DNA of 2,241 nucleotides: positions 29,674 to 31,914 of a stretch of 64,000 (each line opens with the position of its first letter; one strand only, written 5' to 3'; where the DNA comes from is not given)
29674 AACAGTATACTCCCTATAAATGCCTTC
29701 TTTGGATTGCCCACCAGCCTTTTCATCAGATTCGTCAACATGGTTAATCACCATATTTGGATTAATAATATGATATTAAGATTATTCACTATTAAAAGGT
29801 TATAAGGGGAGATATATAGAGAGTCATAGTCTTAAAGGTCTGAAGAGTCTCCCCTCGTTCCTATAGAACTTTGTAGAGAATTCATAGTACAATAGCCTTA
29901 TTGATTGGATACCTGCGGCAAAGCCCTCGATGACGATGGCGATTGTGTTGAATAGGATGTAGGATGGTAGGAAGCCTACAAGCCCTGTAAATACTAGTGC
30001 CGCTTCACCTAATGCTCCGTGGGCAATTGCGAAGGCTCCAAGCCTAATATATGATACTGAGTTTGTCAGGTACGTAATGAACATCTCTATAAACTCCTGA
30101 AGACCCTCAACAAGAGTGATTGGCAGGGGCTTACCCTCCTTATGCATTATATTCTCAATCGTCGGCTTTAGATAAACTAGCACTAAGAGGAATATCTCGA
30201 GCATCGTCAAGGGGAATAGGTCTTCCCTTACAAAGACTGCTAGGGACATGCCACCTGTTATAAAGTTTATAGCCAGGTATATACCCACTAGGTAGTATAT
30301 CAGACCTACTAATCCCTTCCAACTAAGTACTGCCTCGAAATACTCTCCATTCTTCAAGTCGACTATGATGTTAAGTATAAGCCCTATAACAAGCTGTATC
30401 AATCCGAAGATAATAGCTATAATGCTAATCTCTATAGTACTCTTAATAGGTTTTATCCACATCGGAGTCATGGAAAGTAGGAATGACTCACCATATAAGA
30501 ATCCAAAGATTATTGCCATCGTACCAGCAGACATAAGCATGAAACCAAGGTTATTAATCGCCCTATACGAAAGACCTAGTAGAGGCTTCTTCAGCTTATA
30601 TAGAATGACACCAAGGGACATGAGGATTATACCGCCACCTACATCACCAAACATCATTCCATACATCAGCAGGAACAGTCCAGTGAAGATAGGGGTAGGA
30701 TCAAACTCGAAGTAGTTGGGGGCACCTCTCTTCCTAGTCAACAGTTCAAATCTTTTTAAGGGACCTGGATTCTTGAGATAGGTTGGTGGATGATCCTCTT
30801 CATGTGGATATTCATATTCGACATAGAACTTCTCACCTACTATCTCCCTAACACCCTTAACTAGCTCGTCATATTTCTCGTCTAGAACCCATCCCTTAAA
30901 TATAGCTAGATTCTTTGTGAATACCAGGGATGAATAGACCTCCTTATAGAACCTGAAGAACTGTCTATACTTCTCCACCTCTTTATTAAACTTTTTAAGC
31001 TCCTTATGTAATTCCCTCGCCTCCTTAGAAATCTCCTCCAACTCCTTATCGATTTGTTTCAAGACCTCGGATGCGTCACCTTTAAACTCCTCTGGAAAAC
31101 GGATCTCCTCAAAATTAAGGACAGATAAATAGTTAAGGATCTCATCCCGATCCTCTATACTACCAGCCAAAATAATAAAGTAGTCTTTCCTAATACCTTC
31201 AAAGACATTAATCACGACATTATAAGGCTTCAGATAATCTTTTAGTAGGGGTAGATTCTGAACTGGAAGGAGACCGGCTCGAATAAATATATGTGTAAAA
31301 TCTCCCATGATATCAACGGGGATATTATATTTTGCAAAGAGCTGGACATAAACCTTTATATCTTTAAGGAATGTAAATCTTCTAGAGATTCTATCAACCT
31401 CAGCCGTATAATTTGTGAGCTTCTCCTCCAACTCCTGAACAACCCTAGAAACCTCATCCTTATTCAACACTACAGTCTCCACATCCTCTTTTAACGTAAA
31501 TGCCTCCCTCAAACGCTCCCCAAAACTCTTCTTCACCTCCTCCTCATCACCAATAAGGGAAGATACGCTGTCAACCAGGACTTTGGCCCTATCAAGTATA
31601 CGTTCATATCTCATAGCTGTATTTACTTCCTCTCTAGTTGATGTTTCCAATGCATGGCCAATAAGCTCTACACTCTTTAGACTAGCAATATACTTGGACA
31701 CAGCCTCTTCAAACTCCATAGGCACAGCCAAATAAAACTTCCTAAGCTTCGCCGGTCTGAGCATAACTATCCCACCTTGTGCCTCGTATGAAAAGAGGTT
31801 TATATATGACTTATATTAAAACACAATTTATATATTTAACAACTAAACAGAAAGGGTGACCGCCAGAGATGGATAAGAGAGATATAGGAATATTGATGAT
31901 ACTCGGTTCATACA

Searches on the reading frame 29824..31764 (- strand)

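Call 83: search_protein_families(library=pfam, proteins=[window:29824-31764:-], max_evalue=0.00001)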
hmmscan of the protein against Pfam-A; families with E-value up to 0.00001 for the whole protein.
window:29824-31764:- (646 aa): 1 family
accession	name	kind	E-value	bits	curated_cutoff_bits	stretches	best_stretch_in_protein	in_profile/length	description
PF01496.24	V_ATPase_I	-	1.9e-27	96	30.7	2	43-433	61-462/815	V-type ATPase 116kDa subunit family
